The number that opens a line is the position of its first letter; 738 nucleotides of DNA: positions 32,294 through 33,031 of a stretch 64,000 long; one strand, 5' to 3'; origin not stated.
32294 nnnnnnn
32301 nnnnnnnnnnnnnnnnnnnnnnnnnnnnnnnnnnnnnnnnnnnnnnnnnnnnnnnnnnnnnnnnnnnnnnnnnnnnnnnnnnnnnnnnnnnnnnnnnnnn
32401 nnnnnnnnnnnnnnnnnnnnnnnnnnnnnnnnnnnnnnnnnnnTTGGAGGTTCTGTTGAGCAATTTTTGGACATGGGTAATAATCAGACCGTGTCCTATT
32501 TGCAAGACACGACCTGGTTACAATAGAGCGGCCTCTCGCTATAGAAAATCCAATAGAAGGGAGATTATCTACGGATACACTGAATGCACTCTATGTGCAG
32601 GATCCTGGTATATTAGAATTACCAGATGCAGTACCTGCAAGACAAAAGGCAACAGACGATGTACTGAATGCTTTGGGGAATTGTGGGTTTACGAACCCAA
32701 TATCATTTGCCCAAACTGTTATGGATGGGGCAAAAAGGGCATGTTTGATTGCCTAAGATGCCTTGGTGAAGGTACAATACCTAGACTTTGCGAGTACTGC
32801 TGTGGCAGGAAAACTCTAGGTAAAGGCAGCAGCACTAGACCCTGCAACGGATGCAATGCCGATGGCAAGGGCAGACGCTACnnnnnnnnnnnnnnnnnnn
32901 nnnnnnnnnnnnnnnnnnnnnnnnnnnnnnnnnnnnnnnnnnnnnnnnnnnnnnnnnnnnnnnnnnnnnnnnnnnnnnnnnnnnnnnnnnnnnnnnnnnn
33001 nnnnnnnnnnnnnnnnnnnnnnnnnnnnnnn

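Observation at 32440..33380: Module of two small Cys-rich secreted/zinc-finger-like proteins in a GC-shifted segment, each with its own terminator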

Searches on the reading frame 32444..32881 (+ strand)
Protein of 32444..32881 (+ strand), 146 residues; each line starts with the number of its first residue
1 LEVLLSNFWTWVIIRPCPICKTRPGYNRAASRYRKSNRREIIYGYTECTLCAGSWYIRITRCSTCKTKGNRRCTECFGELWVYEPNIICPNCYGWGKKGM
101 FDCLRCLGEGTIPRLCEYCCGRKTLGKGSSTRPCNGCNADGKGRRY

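Call 8: search_protein_families(library=pfam, proteins=[window:32444-32881:+], max_evalue=1)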
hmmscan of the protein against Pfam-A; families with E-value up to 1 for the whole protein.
window:32444-32881:+ (146 aa): 1 family
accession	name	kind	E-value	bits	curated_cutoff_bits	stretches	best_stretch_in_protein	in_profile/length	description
PF00684.25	DnaJ_CXXCXGXG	-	0.17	12.6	32.7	0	36-69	32-65/65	DnaJ central domain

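Call 9: search_protein_families(library=ncbifam, proteins=[window:32444-32881:+], max_evalue=1)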
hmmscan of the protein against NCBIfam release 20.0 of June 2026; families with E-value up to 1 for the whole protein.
window:32444-32881:+ (146 aa): 4 families
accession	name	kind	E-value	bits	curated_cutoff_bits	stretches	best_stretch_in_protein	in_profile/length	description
TIGR02349.1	DnaJ_bact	equivalog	0.0017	17.8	377.2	1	45-112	143-212/354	molecular chaperone DnaJ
NF058604.1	RtpA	equivalog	0.014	15.5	65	1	89-112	12-35/50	anti-TRAP protein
NF002925.0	PRK03564.1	equivalog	0.15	11.7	426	1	17-69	190-236/309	formate dehydrogenase accessory protein FdhE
TIGR01562.1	FdhE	equivalog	0.45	10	187.65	1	17-69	187-234/305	formate dehydrogenase accessory protein FdhE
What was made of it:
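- On Anti-TRAP (RtpA): 15.5 bits, E 0.014, covering only residues 89-112 of the 146-aa form (call 9).
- Closest known: Anti-TRAP. Different: It scores 15.5 bits against a cut-off of 65 (call 9).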

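Call 10: find_homologous_proteins(query=window:32444-32881:+, max_evalue=0.01)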
Query window:32444-32881:+ (146 aa): 1 proteins with E <= 0.01 among 4 candidates.
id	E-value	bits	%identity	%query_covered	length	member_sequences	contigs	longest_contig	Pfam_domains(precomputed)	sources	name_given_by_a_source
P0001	2.8e-95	335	99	97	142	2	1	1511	-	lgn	-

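Call 20: search_protein_representatives(protein=window:32444-32881:+)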
Query: 146 residues. Proteins with E-value up to 0.001 (for the whole library): 5; up to 1e-10: 1; up to 1e-30: 1. The best 5 are listed.
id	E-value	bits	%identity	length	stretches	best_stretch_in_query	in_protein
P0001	9.0e-96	335.1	99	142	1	5-146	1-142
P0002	2.6e-08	50.4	34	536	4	45-114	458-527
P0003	3.8e-05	40.1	36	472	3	43-115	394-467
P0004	5.4e-04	36.4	29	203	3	2-58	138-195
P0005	6.4e-04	36.1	29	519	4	43-114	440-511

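Call 22: search_protein_families(library=pfam, proteins=[P0002, P0003, P0004, P0005], max_evalue=0.1)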
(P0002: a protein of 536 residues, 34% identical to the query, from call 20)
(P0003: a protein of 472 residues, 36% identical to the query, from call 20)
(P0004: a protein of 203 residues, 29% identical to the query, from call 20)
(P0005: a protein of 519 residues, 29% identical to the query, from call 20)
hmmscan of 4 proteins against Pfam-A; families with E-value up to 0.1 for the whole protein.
P0002 (536 aa): 6 families
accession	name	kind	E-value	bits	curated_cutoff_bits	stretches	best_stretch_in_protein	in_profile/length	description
PF00684.25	DnaJ_CXXCXGXG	-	6.4e-26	90.8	32.7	3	338-399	1-64/65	DnaJ central domain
PF15777.11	Anti-TRAP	-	4e-15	56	32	5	251-284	7-46/59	Tryptophan RNA-binding attenuator protein inhibitory protein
PF17302.8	DUF5351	-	0.00034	21.3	27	0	472-483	17-28/29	Family of unknown function (DUF5351)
PF13391.12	HNH_2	-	0.00076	19.7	21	1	90-130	1-60/66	HNH endonuclease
PF01844.29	HNH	-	0.0024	18.4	21.4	1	90-128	1-44/47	HNH endonuclease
PF25112.1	zf-AtTam37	-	0.029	15.5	27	0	499-520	76-94/111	AtTam37 zinc finger region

P0003 (472 aa): 4 families
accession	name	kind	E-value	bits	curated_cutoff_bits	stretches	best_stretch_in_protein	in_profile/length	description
PF00684.25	DnaJ_CXXCXGXG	-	1.1e-24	86.9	32.7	4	358-421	1-65/65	DnaJ central domain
PF13391.12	HNH_2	-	1.1e-08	35.2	21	1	98-144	1-64/66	HNH endonuclease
PF15777.11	Anti-TRAP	-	3.1e-06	27.5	32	2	355-380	10-41/59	Tryptophan RNA-binding attenuator protein inhibitory protein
PF14354.12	Lar_restr_allev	-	0.053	14.2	28.6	1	370-404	4-33/58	Restriction alleviation protein Lar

P0004 (203 aa): 4 families
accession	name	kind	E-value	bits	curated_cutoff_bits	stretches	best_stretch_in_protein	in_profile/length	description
PF12132.13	DUF3587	-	0.00015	21.8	25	0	75-102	167-192/201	Protein of unknown function (DUF3587)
PF12470.13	SUFU_C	-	0.013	16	25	0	82-99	152-169/200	Suppressor of Fused Gli/Ci N terminal binding domain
PF12212.14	PAZ_2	-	0.031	14.6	23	0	46-75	31-60/127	PAZ domain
PF00212.23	ANP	-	0.066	13.9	27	0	11-17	12-18/31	Atrial natriuretic peptide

P0005 (519 aa): 3 families
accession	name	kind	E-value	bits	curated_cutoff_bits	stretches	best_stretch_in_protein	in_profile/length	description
PF00684.25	DnaJ_CXXCXGXG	-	5.7e-23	81.4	32.7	5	404-466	1-65/65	DnaJ central domain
PF15777.11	Anti-TRAP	-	1.4e-13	51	32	4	279-311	11-49/59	Tryptophan RNA-binding attenuator protein inhibitory protein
PF13391.12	HNH_2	-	2e-05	24.8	21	1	99-142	1-62/66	HNH endonuclease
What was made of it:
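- An exhaustive phmmer search of 1.84 billion proteins finds, besides itself, three HNH plus DnaJ_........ array proteins, with E from 2.6e-8 to 6e-4 (calls 20, 22).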

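Call 24: find_related_loci(query=window:32456-32881:+, collection=viral_contigs, flank=5000)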
Query window:32456-32881:+ (142 aa) in viral_contigs; peptide patterns used: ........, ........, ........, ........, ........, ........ (x = any residue, [..] = any of these).
2 stretches matched a pattern, but none encodes a relative of the query by tblastn (E <= 1e-3).

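Call 34: search_protein_families(library=phrogs, proteins=[window:32456-32881:+], max_evalue=1)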
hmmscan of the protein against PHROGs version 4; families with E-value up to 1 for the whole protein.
window:32456-32881:+ (142 aa): 1 family
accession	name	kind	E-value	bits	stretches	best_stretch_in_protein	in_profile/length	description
phrog_3931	-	unknown function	0.14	13.3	1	64-94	27-56/59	-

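Call 35: search_protein_families(library=padloc, proteins=[window:32456-32881:+, P0002], max_evalue=1)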
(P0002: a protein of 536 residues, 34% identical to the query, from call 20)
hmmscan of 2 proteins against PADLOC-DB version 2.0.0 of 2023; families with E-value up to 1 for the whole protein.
window:32456-32881:+ (142 aa): 0 families

P0002 (536 aa): 10 families
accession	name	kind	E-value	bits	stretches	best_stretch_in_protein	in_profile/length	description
PDLC04253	PDC-M01B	-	4.1e-23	80.3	4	455-533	292-363/366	-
PDLC00740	Effector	-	0.00047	17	1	109-143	78-113/391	Endonuclease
PDLC01999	SAVED1--SAVED_HNH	-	0.0021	15.1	1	108-147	74-114/387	-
PDLC00645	ZorE2|ZorE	-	0.009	13.1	1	78-131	200-257/375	HNH endonuclease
PDLC00644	ZorE2|ZorE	-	0.013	13.1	1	80-132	184-242/267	HNH endonuclease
PDLC00642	ZorE2|ZorE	-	0.023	12.1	1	101-135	233-265/283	HNH endonuclease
PDLC00742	Effector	-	0.025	11.3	1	109-131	181-203/527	Endonuclease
PDLC01998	SAVED1--SAVED_HNH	-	0.025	11.3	1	109-131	174-196/506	-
PDLC04772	PDC-M68A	-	0.029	12.4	1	109-145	66-103/253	-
PDLC00739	Effector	-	0.045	11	1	110-132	69-91/378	Endonuclease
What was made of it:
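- ORF1's only relatives are long HNH-array proteins that match PADLOC PDC-M01B (calls 22, 35). There are no PADLOC or PHROG hits (calls 34, 35).
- Tried and rejected: PHROGs and PADLOC gave nothing (calls 34, 35).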

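Call 36: search_solved_structures(query=window:32456-32881:+, max_evalue=10, show_alignments=2)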
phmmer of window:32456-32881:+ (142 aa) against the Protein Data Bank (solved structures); distinct sequences matched with E-value up to 10: 11.
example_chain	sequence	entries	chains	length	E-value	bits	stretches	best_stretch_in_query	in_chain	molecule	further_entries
3lcz_A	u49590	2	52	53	0.015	18.7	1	83-108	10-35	Inhibitor of TRAP, regulated by T-BOX (Trp) sequence RtpA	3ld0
1exk_A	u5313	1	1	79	0.093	16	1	81-139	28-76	DNAJ PROTEIN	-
8wql_VG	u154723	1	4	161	0.59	13.5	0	42-111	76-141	Allophycocyanin-B alpha subunit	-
8hmv_A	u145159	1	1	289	1.1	12.5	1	51-97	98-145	Probable G-protein coupled receptor 21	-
2fiy_A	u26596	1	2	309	1.5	12.1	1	13-93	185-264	Protein fdhE homolog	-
6fzo_A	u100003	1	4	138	1.5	12.1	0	59-104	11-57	Smurfp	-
8hix_R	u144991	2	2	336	1.6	12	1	51-97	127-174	Probable G-protein coupled receptor 21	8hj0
7uqa_A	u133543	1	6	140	1.8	11.8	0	59-104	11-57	small Ultra-Red Fluorescent Protein (smURFP)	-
6fzn_A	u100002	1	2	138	1.9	11.8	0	59-115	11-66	smURFP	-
8hj1_R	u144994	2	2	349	2.5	11.4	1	51-97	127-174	Probable G-protein coupled receptor 21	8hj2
9ijr_A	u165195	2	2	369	4.9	10.5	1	67-96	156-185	G-protein coupled receptor 52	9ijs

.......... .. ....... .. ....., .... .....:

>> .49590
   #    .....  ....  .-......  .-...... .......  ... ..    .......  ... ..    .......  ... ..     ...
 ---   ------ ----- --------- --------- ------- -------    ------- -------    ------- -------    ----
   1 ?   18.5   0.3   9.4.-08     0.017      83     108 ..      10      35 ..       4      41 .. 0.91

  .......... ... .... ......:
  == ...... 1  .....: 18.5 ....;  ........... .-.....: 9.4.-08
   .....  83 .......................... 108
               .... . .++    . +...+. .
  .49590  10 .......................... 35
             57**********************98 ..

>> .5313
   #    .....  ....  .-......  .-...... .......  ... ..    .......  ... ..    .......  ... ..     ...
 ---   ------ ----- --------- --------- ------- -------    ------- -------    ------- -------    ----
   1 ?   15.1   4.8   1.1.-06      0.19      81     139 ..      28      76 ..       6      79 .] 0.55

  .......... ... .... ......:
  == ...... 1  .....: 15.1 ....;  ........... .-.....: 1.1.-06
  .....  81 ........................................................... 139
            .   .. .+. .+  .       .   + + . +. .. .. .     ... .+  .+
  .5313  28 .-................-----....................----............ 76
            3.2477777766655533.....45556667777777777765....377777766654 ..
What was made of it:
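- Closest known: DnaJ central cysteine-rich domain. Same: ORF1 gives weak hits to PF00684 (E 0.17), to TIGR02349 at the DnaJ zinc-finger region (E 0.0017) and to 1EXK (E 0.09) (calls 8, 9, 36).
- The best PDB sequence hits are anti-TRAP 3LCZ (E 0.015) and the DnaJ Cys-rich domain 1EXK (E 0.09) (call 36).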

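Call 40: predict_structure(protein=window:32456-32881:+)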
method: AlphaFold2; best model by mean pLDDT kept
length: 142 residues; sequences in the alignment: 1
mean_pLDDT: 35.9   pTM: 0.26
mean pLDDT of the five models: 35.9, 35.4, 33.5, 31.6, 29.3
residues with pLDDT >= 90: 0; 70-90: 0; 50-70: 4; < 50: 138
segments of 3 or more residues with pLDDT < 50: 1-52, 57-64, 66-142
pLDDT, mean of each block of 10 residues (from residue 1): 26 29 33 39 38 48 46 44 31 39 36 32 31 32 30
secondary structure, 60 per line:
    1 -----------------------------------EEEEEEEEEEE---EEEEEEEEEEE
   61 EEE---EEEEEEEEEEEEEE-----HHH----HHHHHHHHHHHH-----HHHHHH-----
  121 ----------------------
elements in order: E36-46 E50-63 E67-80 H93-104 H110-115

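Call 49: find_encoding_contigs(protein=P0001, flank=3000, max_places=10)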
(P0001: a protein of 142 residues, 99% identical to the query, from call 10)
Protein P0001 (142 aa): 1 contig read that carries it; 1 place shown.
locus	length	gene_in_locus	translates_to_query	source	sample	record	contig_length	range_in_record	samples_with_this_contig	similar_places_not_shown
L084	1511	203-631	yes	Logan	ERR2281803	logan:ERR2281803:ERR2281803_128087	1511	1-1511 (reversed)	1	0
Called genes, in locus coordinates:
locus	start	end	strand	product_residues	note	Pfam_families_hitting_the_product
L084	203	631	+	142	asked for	-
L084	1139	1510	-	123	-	?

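Call 50: find_related_loci(query=window:32456-32881:+, collection=metagenome_contigs, flank=5000)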
Query window:32456-32881:+ (142 aa) in metagenome_contigs; peptide patterns used: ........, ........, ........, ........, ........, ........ (x = any residue, [..] = any of these).
82 stretches matched a pattern, but none encodes a relative of the query by tblastn (E <= 1e-3).

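Call 68: predict_structure(alignment_id=A3)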
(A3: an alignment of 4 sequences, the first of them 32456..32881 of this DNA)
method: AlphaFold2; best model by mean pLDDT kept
length: 142 residues; sequences in the alignment: 4
mean_pLDDT: 49.0   pTM: 0.32
mean pLDDT of the five models: 49.0, 35.5, 34.4, 33.4, 31.9
residues with pLDDT >= 90: 0; 70-90: 0; 50-70: 79; < 50: 63
segments of 3 or more residues with pLDDT < 50: 1-11, 18-46, 48-52, 94-99, 139-142
pLDDT, mean of each block of 10 residues (from residue 1): 40 49 33 31 46 56 60 54 54 48 54 54 55 55 32
secondary structure, 60 per line:
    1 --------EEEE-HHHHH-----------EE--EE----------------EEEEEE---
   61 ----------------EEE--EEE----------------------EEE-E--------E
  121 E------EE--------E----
elements in order: E9-12 H14-18 E52-57 E77-79 E82-84 E107-109
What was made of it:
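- On DnaJ-like zinc-finger proteins (any): The AlphaFold models are too poor to judge the geometry (calls 40, 68).
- Tried and rejected: Neither is usable as independent evidence (calls 40, 68).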

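Call 70: fold_search(model_id=the predicted structure, library=pdb)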
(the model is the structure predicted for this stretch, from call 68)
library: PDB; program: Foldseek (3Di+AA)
matches with E <= 10: 12; with E <= 0.001: 0
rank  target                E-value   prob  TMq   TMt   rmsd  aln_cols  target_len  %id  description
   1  3lcz_A                4.7e-02  0.99  0.19  0.48   2.0        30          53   40  B.licheniformis Anti-TRAP can assemble into two types of dodecameric particles with the same symmetry but inverted ori (released 2010-02-23)
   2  3ld0_2                3.2e-01  0.91  0.19  0.49   2.1        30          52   40  Crystal structure of B.licheniformis Anti-TRAP protein, an antagonist of TRAP-RNA interactions (released 2010-02-23)
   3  2bx9_A                4.9e-01  0.84  0.19  0.47   2.4        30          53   30  Crystal structure of B.subtilis Anti-TRAP protein, an antagonist of TRAP-RNA interactions (released 2005-11-30)
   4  2ctt_MODEL_1_A        1.1e+00  0.04  0.16  0.21  20.0       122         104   20  Solution structure of zinc finger domain from human DnaJ subfamily A menber 3 (released 2005-11-24)
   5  1exk_MODEL_1_A        1.9e+00  0.08  0.19  0.31   9.6        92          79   20  SOLUTION STRUCTURE OF THE CYSTEINE-RICH DOMAIN OF THE ESCHERICHIA COLI CHAPERONE PROTEIN DNAJ. (released 2000-07-26)
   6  8ilm_C                2.2e+00  0.02  0.11  0.19  12.5        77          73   26  The cryo-EM structure of eight Rubisco large subunits (RbcL), two Arabidopsis thaliana Rubisco accumulation factors 1  (released 2023-11-01)
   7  3zqj_E                5.4e+00  0.21  0.20  0.03   2.7        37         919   24  Mycobacterium tuberculosis UvrA (released 2011-06-22)
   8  9gxl_A                7.2e+00  0.02  0.16  0.04  12.4        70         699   23  C. thermocellum UvrA in complex with AMPPNP (basal conformation) (released 2025-12-24)
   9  3zqj_A                7.7e+00  0.15  0.20  0.03   2.7        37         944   24  Mycobacterium tuberculosis UvrA (released 2011-06-22)
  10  7ubm_Q                8.2e+00  0.07  0.14  0.13   5.3        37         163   27  Transcription antitermination complex: "pre-engaged" Qlambda-loading complex (released 2022-09-28)
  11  9gxk_A                8.2e+00  0.02  0.20  0.05  10.8        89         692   20  C. thermocellum UvrA (basal conformation) (released 2025-12-24)
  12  6yj1_A                8.8e+00  0.01  0.12  0.10   9.7        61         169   18  The M23 peptidase domain of the Staphylococcal phage 2638A endolysin (released 2020-09-09)
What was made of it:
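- Closest known: Anti-TRAP. Same: ORF1 residues 83-108 (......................) align to it (call 36), and it is the top Foldseek hit (2.0 A over 30 residues; call 70).
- The top Foldseek hits of the (weak) model are anti-TRAP and DnaJ zinc-finger structures (call 70). The AlphaFold models have low confidence (pLDDT 36 and 49; calls 40, 68), and the fold matches are not significant (best E 0.047; call 70).
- Tried and rejected: Foldseek hits match the theme but are not significant (call 70).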

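Call 78: list_cluster_members(proteins=[window:32444-32881:+, P0001, P0006])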
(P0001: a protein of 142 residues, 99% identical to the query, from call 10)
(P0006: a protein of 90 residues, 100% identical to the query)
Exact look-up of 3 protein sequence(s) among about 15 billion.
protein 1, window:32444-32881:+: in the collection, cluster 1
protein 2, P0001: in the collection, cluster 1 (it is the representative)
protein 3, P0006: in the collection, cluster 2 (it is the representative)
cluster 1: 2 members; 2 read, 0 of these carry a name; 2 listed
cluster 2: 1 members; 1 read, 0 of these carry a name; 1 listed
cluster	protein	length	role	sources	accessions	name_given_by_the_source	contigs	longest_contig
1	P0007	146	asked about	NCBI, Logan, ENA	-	-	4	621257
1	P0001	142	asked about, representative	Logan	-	-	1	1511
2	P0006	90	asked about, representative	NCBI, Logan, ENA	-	-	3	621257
